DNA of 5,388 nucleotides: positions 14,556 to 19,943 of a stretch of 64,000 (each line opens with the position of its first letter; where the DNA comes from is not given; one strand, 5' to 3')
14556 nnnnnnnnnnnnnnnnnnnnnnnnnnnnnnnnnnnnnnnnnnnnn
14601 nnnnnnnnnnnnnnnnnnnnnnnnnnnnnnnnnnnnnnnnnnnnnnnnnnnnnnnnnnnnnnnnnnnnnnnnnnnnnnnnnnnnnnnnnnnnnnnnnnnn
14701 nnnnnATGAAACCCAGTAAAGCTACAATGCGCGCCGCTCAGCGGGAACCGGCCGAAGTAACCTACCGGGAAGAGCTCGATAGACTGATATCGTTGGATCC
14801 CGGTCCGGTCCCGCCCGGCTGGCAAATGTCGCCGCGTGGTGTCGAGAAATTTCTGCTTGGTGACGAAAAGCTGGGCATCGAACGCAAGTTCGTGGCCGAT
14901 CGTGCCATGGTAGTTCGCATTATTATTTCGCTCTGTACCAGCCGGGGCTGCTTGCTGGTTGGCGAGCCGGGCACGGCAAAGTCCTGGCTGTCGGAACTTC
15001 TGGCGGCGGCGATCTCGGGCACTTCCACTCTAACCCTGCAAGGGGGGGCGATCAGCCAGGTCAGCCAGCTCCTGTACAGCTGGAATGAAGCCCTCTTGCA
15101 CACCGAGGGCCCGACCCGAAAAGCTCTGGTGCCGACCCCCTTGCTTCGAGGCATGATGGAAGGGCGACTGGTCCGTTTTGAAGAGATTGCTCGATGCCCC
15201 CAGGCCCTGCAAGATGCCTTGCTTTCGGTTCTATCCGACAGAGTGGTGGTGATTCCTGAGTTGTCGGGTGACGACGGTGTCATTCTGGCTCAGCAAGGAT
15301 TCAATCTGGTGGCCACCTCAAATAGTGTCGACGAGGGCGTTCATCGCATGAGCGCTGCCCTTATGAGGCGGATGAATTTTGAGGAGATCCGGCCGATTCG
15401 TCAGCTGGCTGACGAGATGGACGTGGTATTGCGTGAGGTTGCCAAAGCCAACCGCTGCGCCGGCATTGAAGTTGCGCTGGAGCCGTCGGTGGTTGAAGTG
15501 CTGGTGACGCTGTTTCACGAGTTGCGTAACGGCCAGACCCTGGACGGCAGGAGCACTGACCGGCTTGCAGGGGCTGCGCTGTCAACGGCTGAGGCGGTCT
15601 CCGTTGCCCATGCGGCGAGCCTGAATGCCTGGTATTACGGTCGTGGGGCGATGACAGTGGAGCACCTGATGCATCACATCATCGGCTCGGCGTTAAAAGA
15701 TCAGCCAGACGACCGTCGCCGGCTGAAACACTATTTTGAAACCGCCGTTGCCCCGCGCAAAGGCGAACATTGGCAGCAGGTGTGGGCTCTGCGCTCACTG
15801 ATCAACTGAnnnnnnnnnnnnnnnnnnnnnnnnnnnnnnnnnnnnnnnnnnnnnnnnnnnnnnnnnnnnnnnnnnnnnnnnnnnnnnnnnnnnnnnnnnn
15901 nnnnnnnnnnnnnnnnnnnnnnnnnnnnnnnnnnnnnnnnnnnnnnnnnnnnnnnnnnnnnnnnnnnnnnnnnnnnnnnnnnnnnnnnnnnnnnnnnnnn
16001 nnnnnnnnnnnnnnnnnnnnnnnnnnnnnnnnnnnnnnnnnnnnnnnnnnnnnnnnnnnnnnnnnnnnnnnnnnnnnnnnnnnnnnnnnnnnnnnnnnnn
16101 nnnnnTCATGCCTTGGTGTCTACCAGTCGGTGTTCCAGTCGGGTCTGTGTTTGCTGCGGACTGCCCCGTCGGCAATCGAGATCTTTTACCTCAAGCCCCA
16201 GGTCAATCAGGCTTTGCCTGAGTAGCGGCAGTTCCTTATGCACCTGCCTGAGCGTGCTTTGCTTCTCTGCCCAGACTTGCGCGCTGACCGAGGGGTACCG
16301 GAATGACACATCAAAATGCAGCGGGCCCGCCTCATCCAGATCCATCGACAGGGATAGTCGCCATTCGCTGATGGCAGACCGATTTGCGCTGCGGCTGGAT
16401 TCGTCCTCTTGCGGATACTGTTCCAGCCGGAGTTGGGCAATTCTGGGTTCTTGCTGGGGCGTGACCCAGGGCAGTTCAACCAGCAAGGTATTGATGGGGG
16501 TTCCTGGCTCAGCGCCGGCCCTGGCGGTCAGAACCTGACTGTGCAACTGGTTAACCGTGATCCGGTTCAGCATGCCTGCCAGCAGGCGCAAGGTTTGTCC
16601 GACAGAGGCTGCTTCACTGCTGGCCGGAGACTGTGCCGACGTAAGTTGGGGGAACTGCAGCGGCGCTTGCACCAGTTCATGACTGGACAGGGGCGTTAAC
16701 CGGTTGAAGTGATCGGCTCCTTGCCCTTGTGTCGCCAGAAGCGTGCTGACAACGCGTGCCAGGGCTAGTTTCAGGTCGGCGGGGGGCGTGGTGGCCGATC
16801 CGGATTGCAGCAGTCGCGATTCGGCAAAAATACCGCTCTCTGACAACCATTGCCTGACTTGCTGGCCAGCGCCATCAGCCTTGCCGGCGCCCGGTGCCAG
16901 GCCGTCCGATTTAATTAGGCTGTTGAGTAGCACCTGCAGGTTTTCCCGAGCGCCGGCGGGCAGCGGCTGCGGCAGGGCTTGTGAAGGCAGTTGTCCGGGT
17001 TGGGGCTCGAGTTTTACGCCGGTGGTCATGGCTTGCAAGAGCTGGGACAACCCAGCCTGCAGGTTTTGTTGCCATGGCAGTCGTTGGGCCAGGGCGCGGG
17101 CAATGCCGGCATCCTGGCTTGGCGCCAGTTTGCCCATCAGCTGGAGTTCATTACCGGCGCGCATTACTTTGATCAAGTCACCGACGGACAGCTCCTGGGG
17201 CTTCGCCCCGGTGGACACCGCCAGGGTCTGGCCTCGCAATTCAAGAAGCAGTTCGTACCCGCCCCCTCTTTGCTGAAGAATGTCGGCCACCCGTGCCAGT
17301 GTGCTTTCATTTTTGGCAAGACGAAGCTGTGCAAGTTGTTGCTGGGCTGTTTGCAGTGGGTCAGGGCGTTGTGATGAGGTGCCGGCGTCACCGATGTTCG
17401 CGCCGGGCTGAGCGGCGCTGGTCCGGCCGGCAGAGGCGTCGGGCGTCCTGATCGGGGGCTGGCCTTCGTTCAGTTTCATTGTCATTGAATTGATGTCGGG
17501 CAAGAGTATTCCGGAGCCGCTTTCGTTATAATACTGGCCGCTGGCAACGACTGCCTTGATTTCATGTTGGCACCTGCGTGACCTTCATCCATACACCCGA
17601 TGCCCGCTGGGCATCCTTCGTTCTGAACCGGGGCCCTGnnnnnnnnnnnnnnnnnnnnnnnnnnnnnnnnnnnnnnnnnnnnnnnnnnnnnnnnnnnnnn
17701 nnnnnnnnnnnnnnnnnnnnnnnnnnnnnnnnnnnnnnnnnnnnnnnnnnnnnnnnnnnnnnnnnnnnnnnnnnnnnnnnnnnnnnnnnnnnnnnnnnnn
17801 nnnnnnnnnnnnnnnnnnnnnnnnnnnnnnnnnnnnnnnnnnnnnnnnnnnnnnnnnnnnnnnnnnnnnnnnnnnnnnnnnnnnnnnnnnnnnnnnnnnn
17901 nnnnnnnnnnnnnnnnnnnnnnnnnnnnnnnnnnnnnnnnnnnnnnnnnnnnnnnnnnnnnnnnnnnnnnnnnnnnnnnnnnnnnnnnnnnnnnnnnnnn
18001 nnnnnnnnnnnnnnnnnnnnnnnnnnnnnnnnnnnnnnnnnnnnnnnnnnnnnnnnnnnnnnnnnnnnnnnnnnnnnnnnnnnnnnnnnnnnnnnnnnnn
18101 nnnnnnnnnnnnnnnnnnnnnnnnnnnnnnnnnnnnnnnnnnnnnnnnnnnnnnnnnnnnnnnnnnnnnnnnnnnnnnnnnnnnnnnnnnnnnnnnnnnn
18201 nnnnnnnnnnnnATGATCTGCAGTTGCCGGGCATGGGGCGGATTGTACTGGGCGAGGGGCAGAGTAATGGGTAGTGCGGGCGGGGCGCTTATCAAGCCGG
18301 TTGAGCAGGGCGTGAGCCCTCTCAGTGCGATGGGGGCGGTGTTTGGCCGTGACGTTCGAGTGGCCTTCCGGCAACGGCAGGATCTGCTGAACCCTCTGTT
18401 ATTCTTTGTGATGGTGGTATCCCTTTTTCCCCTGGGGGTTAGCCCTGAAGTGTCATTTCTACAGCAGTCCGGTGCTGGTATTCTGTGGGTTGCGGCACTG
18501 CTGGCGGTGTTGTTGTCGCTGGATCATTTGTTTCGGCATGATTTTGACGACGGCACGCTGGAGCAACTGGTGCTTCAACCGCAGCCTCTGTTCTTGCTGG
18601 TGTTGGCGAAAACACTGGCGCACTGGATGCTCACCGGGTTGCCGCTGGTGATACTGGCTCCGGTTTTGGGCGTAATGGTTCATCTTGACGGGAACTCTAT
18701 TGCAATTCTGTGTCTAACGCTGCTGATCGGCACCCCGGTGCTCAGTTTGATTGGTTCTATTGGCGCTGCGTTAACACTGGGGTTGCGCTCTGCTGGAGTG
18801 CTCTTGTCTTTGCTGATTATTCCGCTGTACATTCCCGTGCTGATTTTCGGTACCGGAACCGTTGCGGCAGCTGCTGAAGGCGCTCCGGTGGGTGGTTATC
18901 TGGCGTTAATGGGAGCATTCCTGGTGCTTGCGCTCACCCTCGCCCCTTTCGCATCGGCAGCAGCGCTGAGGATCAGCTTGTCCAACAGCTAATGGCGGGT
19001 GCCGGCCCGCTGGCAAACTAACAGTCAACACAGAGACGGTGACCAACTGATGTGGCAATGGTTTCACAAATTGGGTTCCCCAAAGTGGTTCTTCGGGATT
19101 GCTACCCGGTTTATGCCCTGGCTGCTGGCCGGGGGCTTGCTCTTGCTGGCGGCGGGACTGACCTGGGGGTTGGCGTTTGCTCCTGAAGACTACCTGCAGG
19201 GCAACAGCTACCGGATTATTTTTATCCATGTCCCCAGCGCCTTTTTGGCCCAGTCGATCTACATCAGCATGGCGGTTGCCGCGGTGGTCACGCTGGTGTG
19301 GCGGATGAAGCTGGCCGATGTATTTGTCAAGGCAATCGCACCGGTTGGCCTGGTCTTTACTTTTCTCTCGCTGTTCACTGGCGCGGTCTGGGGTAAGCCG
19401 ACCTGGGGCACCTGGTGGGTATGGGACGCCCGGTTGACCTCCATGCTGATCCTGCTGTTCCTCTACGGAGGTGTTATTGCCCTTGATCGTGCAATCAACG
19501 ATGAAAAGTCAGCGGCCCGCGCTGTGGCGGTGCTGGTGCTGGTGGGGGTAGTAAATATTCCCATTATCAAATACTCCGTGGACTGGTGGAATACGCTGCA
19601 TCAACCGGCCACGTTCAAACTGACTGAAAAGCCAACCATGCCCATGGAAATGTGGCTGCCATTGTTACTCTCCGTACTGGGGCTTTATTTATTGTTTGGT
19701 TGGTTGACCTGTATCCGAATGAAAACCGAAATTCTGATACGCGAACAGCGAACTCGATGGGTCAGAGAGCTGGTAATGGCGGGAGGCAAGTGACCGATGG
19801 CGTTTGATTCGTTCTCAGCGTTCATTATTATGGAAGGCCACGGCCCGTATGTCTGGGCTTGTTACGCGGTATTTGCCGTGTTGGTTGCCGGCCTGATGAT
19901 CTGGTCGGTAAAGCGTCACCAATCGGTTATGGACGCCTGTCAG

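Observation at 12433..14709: Unusual domain fusion: isoaspartyl-methyltransferase fold fused to an extension-class traffic ATPase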

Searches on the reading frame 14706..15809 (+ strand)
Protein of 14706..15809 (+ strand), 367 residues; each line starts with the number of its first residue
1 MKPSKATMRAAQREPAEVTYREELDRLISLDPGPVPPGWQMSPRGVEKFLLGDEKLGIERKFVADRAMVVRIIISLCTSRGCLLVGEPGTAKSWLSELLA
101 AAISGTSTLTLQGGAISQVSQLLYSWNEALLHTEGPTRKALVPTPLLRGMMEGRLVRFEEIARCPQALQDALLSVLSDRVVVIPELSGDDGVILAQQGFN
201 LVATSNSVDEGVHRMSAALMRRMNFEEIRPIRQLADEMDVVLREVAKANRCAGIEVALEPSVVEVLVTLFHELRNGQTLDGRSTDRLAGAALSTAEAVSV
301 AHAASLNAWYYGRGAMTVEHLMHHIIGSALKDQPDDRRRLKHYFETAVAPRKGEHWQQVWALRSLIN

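Call 7: search_protein_families(library=pfam, proteins=[window:14706-15809:+], max_evalue=0.01)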
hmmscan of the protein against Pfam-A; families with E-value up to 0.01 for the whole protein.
window:14706-15809:+ (367 aa): 4 families
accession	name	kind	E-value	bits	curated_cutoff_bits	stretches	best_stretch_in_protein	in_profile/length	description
PF07728.20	AAA_5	-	3e-28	99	22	1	82-223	2-139/139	AAA domain (dynein-related subfamily)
PF20030.5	bpMoxR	-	0.00011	21.8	27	1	58-131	10-82/205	MoxR domain in the MoxR-vWA-beta-propeller ternary systems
PF07726.17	AAA_3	-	0.0016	18.8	27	0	151-222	61-128/131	ATPase family associated with various cellular activities (AAA)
PF13191.12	AAA_16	-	0.002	19.1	32.6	1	80-179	25-132/167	AAA ATPase domain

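Call 21: search_protein_families(library=ncbifam, proteins=[window:14706-15809:+], max_evalue=0.001)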
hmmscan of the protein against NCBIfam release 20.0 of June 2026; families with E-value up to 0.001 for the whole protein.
window:14706-15809:+ (367 aa): 2 families
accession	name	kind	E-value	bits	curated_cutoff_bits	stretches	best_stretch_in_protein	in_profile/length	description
NF047784.1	MadB_ATPase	equivalog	7.6e-07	28.6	475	0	139-224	123-202/298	MadB family AAA-type ATPase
TIGR02640.1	gas_vesic_GvpN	equivalog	1.6e-06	27.8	266.8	1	138-251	91-204/262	gas vesicle protein GvpN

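Call 22: search_solved_structures(query=window:14706-15809:+, max_evalue=0.01)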
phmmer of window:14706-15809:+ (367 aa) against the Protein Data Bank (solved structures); distinct sequences matched with E-value up to 0.01: 6.
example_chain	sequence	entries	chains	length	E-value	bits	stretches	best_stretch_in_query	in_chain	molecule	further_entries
6i27_A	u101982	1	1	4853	2.5e-08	36.7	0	145-228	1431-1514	Midasin,Midasin,Midasin,Midasin,Midasin,Midasin,Midasin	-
6i26_A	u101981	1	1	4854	2.5e-08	36.7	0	145-228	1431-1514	Midasin,Midasin,Midasin,Midasin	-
6hyp_A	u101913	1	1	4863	2.5e-08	36.7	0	145-228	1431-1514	Midasin,Midasin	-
5jcs_s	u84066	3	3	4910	2.6e-08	36.7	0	145-228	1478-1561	Midasin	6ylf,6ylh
6or5_A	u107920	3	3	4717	7.4e-05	25.3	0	75-206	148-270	Midasin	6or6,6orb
2r44_A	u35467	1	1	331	0.0026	20.2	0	61-247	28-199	Uncharacterized protein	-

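Call 25: search_protein_families(library=padloc, proteins=[window:14706-15809:+], max_evalue=0.01)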
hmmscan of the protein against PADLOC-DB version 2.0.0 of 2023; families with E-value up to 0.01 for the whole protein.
window:14706-15809:+ (367 aa): 1 family
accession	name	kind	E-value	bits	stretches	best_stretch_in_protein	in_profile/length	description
PDLC01994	RtcR_PspF1--CARF_AAA_HTH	-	0.001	16.2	1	83-254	185-351/468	-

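Call 26: find_homologous_proteins(query=window:14706-15809:+)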
Query window:14706-15809:+ (367 aa): 5835 proteins with E <= 0.001 among 8000 candidates; the best 120 are listed.
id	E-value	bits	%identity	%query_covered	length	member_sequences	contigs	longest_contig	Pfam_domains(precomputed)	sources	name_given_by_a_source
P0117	2.8e-220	749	92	100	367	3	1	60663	PF07728.21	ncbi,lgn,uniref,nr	ncbi:AAA family ATPase [Marinobacter sp.]|uniref:ATP-binding protein n=1 Tax=Marinobacter sp. TaxID=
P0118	5.1e-215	731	89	100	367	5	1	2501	PF07728.21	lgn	-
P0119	5.9e-214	728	90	100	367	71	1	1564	PF07728.21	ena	-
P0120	5.3e-213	725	89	100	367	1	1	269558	PF07728.21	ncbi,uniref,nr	ncbi:ATP-binding protein [Marinobacter nauticus]|uniref:ATP-binding protein n=1 Tax=Marinobacter nau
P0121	1.2e-211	720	88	100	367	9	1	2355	PF07728.21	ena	-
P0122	2.8e-211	719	88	100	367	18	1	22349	PF07728.21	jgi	jgi:MoxR-like ATPase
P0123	4.1e-211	718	88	100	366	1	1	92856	PF07728.21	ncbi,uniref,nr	ncbi:hypothetical protein B9Q17_06695 [Marinobacter vinifirmus]|uniref:ATPase dynein-related AAA dom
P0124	6.9e-211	718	88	100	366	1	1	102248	PF07728.21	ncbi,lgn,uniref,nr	ncbi:AAA family ATPase [Marinobacter sp. G11]|uniref:ATP-binding protein n=1 Tax=Marinobacter sp. G1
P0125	1.4e-210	717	87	100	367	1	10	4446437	PF07728.21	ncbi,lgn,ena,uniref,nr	ncbi:ATP-binding protein [Marinobacter sp. LQ44]|uniref:ATP-binding protein n=1 Tax=unclassified Mar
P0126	1.6e-210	716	88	100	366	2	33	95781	PF07728.21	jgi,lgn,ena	jgi:MoxR-like ATPase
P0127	1.7e-210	716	88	100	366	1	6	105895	PF07728.21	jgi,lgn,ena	jgi:MoxR-like ATPase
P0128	3.5e-210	715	88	100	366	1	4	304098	PF07728.21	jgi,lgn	-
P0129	5.6e-210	715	88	100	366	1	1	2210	PF07728.21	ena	-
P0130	1.2e-209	714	88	100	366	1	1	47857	PF07728.21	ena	-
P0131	2.1e-209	713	88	100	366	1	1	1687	PF07728.21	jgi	-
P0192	8.7e-181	619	75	100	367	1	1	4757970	PF07728.21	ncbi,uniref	ncbi:AAA family ATPase [Ectopseudomonas mendocina]|uniref:AAA family ATPase n=1 Tax=Ectopseudomonas 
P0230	2.3e-153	529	66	97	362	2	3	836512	PF07728.21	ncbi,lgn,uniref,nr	ncbi:ATP-binding protein [Halopseudomonas salina]|uniref:MoxR-like ATPase n=1 Tax=Halopseudomonas sa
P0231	3.1e-153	528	65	98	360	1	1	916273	PF07728.21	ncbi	ncbi:MAG: AAA family ATPase [Porticoccaceae bacterium]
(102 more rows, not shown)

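Call 27: find_encoding_contigs(protein=P0230, flank=8000, max_places=1)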
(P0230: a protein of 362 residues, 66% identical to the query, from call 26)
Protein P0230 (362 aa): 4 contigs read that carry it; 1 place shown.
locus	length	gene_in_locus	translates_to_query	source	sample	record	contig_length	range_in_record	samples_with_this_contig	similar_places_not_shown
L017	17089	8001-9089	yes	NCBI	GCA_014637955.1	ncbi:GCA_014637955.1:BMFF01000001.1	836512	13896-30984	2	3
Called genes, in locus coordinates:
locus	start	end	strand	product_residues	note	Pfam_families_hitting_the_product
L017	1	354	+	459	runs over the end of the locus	PF02493:MORN (faint), PF01650:Peptidase_C13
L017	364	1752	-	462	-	PF04055:Radical_SAM, PF06969:HemN_C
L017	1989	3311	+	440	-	PF00989:PAS, PF13188:PAS_8 (weak), PF08448:PAS_4, PF13426:PAS_9, PF00990:GGDEF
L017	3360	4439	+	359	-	PF09994:T6SS_Tle1-like_cat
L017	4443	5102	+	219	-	PF03358:FMN_red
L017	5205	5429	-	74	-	-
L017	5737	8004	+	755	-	PF01135:PCMT, PF25199:nSTAND_NTPase5 (faint), PF05157:MshEN, PF00437:T2SSE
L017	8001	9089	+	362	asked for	PF07728:AAA_5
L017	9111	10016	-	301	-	PF00696:AA_kinase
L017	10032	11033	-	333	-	PF02729:OTCace_N, PF00185:OTCace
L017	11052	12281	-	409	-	PF02274:ADI, PF19420:DDAH_eukar (faint)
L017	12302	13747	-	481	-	PF03606:DcuC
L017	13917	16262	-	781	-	PF10070:DabA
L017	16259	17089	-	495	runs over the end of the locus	PF00662:Proton_antipo_N (weak), PF00361:Proton_antipo_M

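Call 28: find_encoding_contigs(protein=P0192, flank=8000, max_places=1)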
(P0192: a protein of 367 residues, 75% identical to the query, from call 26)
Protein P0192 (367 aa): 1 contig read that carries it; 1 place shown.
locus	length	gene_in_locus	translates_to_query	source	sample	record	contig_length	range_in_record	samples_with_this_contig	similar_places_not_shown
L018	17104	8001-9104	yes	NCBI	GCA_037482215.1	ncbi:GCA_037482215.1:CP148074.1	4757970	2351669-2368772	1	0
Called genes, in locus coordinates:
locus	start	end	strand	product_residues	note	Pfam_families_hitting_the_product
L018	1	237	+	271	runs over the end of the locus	PF01557:FAA_hydrolase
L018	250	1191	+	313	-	PF01118:Semialdhyde_dh, PF09290:AcetDehyd-dimer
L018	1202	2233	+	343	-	PF00682:HMGL-like, PF07836:DmpG_comm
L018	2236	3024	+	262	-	PF01557:FAA_hydrolase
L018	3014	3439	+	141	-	PF01042:Ribonuc_L-PSP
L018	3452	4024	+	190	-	PF06052:3-HAO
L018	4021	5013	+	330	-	PF04909:Amidohydro_2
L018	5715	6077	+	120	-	PF01135:PCMT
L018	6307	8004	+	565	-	PF05157:MshEN (weak), PF00437:T2SSE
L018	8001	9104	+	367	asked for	PF07728:AAA_5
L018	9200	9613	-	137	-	-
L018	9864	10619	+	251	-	PF00106:adh_short, PF08659:KR, PF23441:SDR (weak), PF13561:adh_short_C2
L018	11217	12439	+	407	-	PF01527:HTH_Tnp_1, PF13276:HTH_21, PF00665:rve, PF13683:rve_3, PF13333:rve_2 (weak)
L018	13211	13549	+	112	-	-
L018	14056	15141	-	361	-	-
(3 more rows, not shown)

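Call 29: find_encoding_contigs(protein=P0231, flank=8000, max_places=1)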
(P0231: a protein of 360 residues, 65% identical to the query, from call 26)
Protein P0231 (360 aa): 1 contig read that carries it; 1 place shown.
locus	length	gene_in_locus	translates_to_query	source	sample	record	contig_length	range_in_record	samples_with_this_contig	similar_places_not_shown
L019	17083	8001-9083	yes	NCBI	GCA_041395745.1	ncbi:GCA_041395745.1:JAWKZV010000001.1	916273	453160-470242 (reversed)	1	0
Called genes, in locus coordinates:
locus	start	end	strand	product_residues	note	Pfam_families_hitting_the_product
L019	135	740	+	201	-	PF07638:Sigma70_ECF (faint), PF04542:Sigma70_r2, PF08281:Sigma70_r4_2, PF04545:Sigma70_r4 (weak)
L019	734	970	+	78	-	PF13490:zf-HC2 (weak)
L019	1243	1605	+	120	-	-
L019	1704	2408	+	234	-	PF07681:DoxX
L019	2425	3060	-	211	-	-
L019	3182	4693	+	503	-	PF02885:Glycos_trans_3N, PF00591:Glycos_transf_3, PF07831:PYNP_C (weak)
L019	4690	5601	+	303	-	PF13793:Pribosyltran_N, PF00156:Pribosyltran, PF14572:Pribosyl_synth (weak)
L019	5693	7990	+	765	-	PF01135:PCMT, PF13847:Methyltransf_31 (faint), PF25199:nSTAND_NTPase5 (faint), PF00398:RrnaAD (weak), PF08241:Methyltransf_11 (faint), PF13649:Methyltransf_25 (weak), PF05157:MshEN, PF00437:T2SSE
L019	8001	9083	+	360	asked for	PF07728:AAA_5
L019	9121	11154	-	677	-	PF09084:NMT1, PF08448:PAS_4, PF13426:PAS_9, PF00990:GGDEF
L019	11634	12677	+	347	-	-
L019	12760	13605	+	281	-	PF00196:GerE, PF08281:Sigma70_r4_2 (weak)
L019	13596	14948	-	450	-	PF00120:Gln-synt_C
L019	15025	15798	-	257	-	PF07722:Peptidase_C26, PF00117:GATase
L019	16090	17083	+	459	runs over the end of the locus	PF00202:Aminotran_3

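Call 75: predict_structure(alignment_id=A4)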
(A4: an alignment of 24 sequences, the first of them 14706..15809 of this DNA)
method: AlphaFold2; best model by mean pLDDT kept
length: 367 residues; sequences in the alignment: 24
mean_pLDDT: 81.7   pTM: 0.80
mean pLDDT of the five models: 81.7, 80.8, 78.1, 71.2, 69.4
residues with pLDDT >= 90: 121; 70-90: 183; 50-70: 42; < 50: 21
segments of 3 or more residues with pLDDT < 50: 1-10, 85-88, 208-210, 224-226
pLDDT, mean of each block of 10 residues (from residue 1): 42 84 94 89 95 91 84 80 54 85 91 84 92 93 93 89 80 82 90 88 65 54 58 89 90 87 90 84 65 78 90 82 75 74 88 90 83
secondary structure, 60 per line:
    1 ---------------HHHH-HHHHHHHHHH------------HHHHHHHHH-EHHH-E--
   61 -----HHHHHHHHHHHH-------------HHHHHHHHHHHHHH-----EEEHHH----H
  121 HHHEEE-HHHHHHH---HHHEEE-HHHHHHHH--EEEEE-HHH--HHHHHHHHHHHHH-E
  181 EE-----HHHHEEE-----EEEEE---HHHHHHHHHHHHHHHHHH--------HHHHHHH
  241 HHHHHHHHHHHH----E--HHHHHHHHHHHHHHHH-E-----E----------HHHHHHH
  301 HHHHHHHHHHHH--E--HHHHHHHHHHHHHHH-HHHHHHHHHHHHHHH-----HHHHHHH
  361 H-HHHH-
elements in order: H16-19 H21-30 H43-51 H66-77 H91-104 E110-112 H120-123 E124-126 H128-134 E141-143 H145-152 E155-159 H166-178 E180-182 H188-191 E192-194 E200-204 H208-225 H234-252 H260-275 H294-312 H318-332 H334-348 H354-361 H363-366

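Call 79: fold_search(model_id=the predicted structure, library=pdb)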
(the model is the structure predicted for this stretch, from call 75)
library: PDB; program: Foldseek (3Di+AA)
matches with E <= 10: 1109; with E <= 0.001: 413
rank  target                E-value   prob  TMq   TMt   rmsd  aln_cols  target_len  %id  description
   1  9qh4_F                1.3e-07  1.00  0.35  0.48  15.8       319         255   18  NorQ hexamer from Paracoccus denitrificans (released 2026-03-25)
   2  8w7m_7                2.3e-06  1.00  0.45  0.27  14.5       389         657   11  Yeast replisome in state V (released 2023-12-06)
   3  9qh8_F                2.8e-06  1.00  0.33  0.46  15.8       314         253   18  reduced NorQ-NorD VWA domain complex from Paracoccus denitrificans (released 2026-03-25)
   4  9qh9_C                2.8e-06  1.00  0.31  0.42  15.2       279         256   19  NorQ in complex with NorD VWA domain steep staircase subset 2 from Paracoccus denitrificans (released 2026-03-25)
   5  7pmn_5                3.6e-06  1.00  0.44  0.27  15.5       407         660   14  S. cerevisiae replisome-SCF(Dia2) complex bound to double-stranded DNA (conformation II) (released 2021-11-10)
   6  9qh4_A                3.8e-06  1.00  0.32  0.45  15.9       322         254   18  NorQ hexamer from Paracoccus denitrificans (released 2026-03-25)
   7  8xgc_5                4.6e-06  1.00  0.44  0.26  16.0       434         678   11  Structure of yeast replisome associated with FACT and histone hexamer, Composite map (released 2024-02-14)
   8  9e2x_5                5.7e-06  1.00  0.44  0.28  16.7       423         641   12  Cryo-EM structure of yeast CMG helicase stalled at G4-containing DNA template, state 2 (released 2025-03-19)
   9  9qh7_E                6.0e-06  1.00  0.32  0.46  14.2       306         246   18  NorQ in complex with NorD VWA domain steep staircase subset 1 from Paracoccus denitrificans (released 2026-03-25)
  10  7pt6_6                6.0e-06  1.00  0.41  0.26  13.5       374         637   13  Structure of MCM2-7 DH complexed with Cdc7-Dbf4 in the presence of ATPgS, state III (released 2022-06-08)
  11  9qh4_C                6.3e-06  1.00  0.33  0.45  15.6       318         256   19  NorQ hexamer from Paracoccus denitrificans (released 2026-03-25)
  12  9e2w_5                6.6e-06  1.00  0.45  0.30  12.4       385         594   12  Cryo-EM structure of yeast CMG helicase stalled at G4-containing DNA template, state 1 (released 2025-03-26)
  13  9qhd_F                7.7e-06  1.00  0.33  0.46  16.2       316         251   16  NorQD complex state 1 from Jhaorihella thermophila (released 2026-03-25)
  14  9qh8_A                7.7e-06  1.00  0.31  0.43  14.6       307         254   18  reduced NorQ-NorD VWA domain complex from Paracoccus denitrificans (released 2026-03-25)
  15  9qh8_C                8.1e-06  1.00  0.32  0.44  14.3       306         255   18  reduced NorQ-NorD VWA domain complex from Paracoccus denitrificans (released 2026-03-25)
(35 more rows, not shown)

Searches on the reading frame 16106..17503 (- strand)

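Call 8: search_protein_families(library=pfam, proteins=[window:16106-17503:-], max_evalue=0.01)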
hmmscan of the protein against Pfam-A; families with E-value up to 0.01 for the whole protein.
window:16106-17503:- (465 aa): 1 family
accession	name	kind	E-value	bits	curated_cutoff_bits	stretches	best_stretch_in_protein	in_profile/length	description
PF02120.21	Flg_hook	-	3.2e-13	49.8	29.8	1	377-452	9-84/85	Flagellar hook-length control protein FliK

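Call 21: search_protein_families(library=ncbifam, proteins=[window:16106-17503:-], max_evalue=0.001)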
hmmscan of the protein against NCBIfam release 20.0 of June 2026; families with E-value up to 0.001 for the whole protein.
window:16106-17503:- (465 aa): 0 families

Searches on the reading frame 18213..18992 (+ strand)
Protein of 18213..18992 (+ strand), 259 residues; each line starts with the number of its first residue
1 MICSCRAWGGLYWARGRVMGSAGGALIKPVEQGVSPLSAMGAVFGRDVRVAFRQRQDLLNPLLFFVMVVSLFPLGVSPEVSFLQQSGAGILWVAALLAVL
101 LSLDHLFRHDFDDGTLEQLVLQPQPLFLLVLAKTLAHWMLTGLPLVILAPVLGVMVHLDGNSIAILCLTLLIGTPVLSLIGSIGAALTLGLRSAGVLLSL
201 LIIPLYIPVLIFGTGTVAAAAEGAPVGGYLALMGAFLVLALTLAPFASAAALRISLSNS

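Call 8: search_protein_families(library=pfam, proteins=[window:18213-18992:+], max_evalue=0.01)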
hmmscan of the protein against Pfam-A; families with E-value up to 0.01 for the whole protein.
window:18213-18992:+ (259 aa): 1 family
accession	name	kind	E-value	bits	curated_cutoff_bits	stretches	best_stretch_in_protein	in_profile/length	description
PF03379.19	CcmB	-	6.7e-78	261.4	24.9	1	41-254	2-215/215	CcmB protein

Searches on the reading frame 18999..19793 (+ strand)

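Call 8: search_protein_families(library=pfam, proteins=[window:18999-19793:+], max_evalue=0.01)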
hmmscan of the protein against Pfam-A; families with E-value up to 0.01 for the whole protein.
window:18999-19793:+ (264 aa): 1 family
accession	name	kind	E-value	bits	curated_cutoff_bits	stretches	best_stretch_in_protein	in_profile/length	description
PF01578.25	Cytochrom_C_asm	-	1.8e-38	132.8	29.9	1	18-201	8-212/212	Cytochrome C assembly protein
